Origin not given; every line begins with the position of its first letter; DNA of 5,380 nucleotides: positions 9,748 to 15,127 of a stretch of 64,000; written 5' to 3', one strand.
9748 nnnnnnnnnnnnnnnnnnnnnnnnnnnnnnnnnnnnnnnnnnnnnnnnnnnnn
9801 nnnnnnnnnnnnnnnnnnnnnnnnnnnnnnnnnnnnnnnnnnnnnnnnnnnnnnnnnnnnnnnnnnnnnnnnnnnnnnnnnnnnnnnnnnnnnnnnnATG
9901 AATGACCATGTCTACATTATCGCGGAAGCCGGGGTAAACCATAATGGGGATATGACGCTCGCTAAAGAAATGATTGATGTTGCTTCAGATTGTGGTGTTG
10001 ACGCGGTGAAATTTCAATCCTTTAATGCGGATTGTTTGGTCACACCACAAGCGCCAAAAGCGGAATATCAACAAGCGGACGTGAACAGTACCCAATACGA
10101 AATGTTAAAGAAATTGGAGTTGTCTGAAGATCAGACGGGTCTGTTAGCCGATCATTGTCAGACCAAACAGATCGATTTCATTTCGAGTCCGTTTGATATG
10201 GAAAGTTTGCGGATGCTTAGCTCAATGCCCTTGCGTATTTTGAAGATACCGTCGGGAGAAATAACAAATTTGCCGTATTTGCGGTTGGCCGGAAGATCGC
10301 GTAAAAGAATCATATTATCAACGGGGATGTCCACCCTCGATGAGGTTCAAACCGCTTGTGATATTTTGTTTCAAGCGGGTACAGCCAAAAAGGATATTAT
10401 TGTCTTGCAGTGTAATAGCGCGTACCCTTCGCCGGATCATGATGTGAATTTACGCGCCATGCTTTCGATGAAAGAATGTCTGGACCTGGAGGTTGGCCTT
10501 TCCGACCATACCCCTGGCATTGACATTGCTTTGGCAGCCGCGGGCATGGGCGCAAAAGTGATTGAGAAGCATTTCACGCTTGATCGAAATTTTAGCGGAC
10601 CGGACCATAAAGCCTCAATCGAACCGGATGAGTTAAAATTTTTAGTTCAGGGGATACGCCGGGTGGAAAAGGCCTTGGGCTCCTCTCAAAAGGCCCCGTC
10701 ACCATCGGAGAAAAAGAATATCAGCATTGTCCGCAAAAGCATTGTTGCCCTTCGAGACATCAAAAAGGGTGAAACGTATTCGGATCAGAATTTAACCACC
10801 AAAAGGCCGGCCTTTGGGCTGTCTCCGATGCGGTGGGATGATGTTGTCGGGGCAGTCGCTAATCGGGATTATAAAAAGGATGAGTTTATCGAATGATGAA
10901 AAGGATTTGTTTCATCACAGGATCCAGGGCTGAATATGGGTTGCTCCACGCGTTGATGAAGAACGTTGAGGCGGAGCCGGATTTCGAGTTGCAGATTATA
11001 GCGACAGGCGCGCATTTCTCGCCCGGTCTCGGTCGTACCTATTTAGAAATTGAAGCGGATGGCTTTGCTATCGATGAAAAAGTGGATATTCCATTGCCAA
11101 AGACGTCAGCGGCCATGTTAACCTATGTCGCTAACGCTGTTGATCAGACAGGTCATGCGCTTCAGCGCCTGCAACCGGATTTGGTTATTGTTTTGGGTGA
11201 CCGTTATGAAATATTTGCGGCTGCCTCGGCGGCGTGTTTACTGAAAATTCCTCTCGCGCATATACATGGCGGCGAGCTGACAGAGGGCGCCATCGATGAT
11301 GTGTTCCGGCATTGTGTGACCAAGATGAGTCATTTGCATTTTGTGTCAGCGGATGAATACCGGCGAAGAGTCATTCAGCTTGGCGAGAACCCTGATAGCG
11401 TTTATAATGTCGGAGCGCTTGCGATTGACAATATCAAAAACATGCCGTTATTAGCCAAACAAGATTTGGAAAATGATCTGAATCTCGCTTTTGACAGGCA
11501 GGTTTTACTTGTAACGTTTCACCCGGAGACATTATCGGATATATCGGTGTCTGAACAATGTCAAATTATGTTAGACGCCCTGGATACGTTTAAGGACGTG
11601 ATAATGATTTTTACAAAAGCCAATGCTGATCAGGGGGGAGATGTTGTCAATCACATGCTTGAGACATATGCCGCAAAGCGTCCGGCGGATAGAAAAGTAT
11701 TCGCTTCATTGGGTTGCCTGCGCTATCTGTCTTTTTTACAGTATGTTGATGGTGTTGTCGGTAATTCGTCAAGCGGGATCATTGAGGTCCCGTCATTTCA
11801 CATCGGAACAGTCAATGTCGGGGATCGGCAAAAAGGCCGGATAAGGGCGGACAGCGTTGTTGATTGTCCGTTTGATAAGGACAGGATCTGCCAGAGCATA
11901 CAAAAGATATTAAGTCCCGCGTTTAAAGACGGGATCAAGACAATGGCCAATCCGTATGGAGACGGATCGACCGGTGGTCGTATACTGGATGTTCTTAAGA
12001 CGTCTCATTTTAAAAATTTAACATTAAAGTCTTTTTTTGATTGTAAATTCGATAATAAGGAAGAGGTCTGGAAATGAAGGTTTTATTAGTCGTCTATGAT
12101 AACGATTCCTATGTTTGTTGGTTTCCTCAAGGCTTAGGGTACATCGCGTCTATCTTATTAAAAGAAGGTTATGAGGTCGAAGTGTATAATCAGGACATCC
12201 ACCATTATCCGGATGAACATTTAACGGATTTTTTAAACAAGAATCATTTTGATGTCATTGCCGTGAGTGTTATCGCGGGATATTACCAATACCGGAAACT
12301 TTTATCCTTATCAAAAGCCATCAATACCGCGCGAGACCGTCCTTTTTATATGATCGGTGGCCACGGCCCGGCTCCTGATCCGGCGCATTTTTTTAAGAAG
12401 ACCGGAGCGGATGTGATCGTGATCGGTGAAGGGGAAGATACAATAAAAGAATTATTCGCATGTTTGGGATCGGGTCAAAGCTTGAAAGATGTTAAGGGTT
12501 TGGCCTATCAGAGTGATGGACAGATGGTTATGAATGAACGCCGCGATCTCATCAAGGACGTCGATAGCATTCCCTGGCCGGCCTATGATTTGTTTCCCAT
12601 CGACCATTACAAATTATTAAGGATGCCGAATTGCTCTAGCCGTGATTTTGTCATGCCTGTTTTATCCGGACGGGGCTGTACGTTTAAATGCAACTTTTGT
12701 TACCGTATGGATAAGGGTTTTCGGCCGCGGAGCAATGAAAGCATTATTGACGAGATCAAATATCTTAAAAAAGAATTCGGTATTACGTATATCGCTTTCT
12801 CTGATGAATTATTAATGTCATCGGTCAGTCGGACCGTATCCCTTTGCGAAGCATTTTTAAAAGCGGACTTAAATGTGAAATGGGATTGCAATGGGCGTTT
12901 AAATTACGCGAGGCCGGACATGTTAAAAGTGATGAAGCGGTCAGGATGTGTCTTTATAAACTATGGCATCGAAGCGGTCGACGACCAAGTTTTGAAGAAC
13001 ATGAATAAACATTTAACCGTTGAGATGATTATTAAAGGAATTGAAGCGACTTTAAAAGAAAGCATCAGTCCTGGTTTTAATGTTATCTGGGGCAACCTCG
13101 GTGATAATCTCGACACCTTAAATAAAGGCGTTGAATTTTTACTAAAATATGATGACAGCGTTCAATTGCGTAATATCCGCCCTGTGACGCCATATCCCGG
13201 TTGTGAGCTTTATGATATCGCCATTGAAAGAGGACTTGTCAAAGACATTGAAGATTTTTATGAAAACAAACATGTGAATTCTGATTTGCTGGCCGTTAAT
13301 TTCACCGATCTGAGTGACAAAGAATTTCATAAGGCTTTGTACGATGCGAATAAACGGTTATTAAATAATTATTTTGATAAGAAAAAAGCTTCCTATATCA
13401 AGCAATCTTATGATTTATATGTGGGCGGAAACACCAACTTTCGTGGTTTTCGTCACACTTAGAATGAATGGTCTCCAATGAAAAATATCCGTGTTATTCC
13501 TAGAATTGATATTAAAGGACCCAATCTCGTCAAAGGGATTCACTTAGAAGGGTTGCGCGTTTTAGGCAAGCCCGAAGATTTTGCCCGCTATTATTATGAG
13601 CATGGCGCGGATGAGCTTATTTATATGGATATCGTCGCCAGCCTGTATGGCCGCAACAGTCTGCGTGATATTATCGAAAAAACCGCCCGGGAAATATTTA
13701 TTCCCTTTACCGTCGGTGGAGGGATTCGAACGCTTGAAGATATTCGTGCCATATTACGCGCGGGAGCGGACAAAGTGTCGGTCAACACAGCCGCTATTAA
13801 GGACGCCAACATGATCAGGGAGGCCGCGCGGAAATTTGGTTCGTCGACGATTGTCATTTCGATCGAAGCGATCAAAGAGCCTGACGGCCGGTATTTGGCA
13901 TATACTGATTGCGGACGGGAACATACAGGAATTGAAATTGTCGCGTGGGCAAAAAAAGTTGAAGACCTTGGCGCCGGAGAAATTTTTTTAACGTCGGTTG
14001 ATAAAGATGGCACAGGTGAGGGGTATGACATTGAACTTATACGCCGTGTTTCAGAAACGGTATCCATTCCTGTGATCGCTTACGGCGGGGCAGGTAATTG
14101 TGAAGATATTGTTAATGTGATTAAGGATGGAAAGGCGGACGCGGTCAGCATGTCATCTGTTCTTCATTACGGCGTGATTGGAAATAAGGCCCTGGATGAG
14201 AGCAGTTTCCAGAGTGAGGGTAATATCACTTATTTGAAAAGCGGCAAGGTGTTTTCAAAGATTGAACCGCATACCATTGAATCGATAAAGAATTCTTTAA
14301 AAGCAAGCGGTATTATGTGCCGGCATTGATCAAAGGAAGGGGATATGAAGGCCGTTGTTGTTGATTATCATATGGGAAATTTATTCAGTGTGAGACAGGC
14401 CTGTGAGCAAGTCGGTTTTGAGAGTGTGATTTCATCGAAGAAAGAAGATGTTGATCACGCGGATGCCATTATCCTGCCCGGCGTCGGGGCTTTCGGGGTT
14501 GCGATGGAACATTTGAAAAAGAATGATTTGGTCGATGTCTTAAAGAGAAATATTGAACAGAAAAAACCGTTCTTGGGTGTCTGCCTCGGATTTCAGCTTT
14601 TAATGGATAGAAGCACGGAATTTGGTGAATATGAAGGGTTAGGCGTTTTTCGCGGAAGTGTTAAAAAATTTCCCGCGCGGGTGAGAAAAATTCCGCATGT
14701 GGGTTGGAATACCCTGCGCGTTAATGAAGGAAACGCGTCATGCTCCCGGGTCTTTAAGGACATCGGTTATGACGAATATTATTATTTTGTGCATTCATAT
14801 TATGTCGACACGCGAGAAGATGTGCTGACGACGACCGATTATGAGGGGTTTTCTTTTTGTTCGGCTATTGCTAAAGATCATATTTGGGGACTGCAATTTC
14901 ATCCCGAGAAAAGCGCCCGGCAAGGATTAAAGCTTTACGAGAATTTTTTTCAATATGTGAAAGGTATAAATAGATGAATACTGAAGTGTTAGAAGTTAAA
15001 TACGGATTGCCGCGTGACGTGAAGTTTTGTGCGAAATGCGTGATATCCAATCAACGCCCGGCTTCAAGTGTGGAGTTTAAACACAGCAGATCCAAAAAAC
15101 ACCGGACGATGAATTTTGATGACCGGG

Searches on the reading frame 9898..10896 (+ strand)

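Call 13: search_protein_families(library=pfam, proteins=[window:9898-10896:+])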
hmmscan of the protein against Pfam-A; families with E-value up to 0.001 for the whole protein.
window:9898-10896:+ (332 aa): 2 families
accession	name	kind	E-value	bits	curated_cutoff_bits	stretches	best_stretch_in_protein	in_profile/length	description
PF03102.20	NeuB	-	4.9e-89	298.4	22.1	1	25-265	1-241/241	NeuB family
PF08666.17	SAF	-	8.8e-11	42.6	21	1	280-331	2-57/63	SAF domain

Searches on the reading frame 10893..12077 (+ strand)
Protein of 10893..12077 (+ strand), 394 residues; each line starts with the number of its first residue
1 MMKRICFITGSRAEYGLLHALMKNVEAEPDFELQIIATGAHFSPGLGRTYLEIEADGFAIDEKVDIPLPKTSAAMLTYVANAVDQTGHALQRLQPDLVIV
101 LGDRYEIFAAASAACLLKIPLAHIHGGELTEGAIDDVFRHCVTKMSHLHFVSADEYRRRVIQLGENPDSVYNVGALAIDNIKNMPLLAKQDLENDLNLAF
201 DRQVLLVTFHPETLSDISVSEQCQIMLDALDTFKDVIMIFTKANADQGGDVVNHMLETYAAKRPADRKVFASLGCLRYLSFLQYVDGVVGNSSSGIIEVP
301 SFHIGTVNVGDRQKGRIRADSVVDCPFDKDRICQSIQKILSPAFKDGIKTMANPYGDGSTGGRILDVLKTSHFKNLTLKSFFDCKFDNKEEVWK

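Call 13: search_protein_families(library=pfam, proteins=[window:10893-12077:+])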
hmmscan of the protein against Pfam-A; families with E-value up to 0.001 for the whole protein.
window:10893-12077:+ (394 aa): 1 family
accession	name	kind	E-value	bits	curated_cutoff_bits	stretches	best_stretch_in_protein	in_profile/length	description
PF02350.25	Epimerase_2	-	1.1e-86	291.3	30.6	1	24-369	2-347/347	UDP-N-acetylglucosamine 2-epimerase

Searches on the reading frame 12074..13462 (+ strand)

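Call 13: search_protein_families(library=pfam, proteins=[window:12074-13462:+])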
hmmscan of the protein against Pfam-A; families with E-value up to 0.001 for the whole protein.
window:12074-13462:+ (462 aa): 2 families
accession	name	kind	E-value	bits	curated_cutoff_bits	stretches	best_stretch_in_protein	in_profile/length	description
PF04055.27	Radical_SAM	-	1.9e-20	74.2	29.5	1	198-355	3-165/166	Radical SAM superfamily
PF02310.24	B12-binding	-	1.1e-16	61.2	32.1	1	12-127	8-120/121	B12 binding domain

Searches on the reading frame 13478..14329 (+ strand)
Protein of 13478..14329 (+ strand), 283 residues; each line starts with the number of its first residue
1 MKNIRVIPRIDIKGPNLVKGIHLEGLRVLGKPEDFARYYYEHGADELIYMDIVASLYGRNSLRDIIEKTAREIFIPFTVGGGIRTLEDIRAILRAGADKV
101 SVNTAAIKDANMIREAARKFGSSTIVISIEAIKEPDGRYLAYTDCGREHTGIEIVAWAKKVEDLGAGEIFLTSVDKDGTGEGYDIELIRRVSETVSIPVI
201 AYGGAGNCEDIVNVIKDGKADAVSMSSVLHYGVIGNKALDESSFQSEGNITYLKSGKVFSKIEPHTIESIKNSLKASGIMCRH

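Call 13: search_protein_families(library=pfam, proteins=[window:13478-14329:+])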
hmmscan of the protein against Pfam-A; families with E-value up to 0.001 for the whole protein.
window:13478-14329:+ (283 aa): 7 families
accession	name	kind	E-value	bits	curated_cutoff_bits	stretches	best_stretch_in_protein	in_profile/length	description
PF00977.27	His_biosynth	-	6.2e-66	222.6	23.6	1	5-234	1-227/228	Histidine biosynthesis protein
PF03060.21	NMO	-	1.6e-08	34.8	28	0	183-227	180-223/331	Nitronate monooxygenase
PF02581.23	TMP-TENI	-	2.4e-08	34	27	1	158-227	113-178/180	Thiamine monophosphate synthase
PF04309.18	G3P_antiterm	-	4.6e-07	29.8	27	0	63-104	128-169/173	Glycerol-3-phosphate responsive antiterminator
PF01207.24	Dus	-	2.4e-06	27.3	20.4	0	152-223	138-211/311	Dihydrouridine synthase (Dus)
PF05690.20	ThiG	-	5.2e-06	26.4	23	0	65-118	166-218/247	Thiazole biosynthesis protein ThiG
PF01180.27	DHO_dh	-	1.3e-05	25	27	0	62-113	230-279/291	Dihydroorotate dehydrogenase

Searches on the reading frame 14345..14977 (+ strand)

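Call 13: search_protein_families(library=pfam, proteins=[window:14345-14977:+])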
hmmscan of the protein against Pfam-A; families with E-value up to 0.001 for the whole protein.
window:14345-14977:+ (210 aa): 5 families
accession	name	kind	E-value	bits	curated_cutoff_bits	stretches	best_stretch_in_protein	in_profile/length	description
PF00117.34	GATase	-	1e-20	74.6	22.8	1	4-202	1-187/190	Glutamine amidotransferase class-I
PF07685.20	GATase_3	-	6.7e-10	39.3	27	1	28-107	29-116/196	CobB/CobQ-like glutamine amidotransferase domain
PF01174.25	SNO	-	2.4e-08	34.5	27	1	16-107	11-101/188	SNO glutamine amidotransferase family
PF07722.19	Peptidase_C26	-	0.00041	20.6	20.5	0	65-86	97-118/219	Peptidase C26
PF01965.30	DJ-1_PfpI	-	0.00062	20.1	26.6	1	34-89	55-110/165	DJ-1/PfpI family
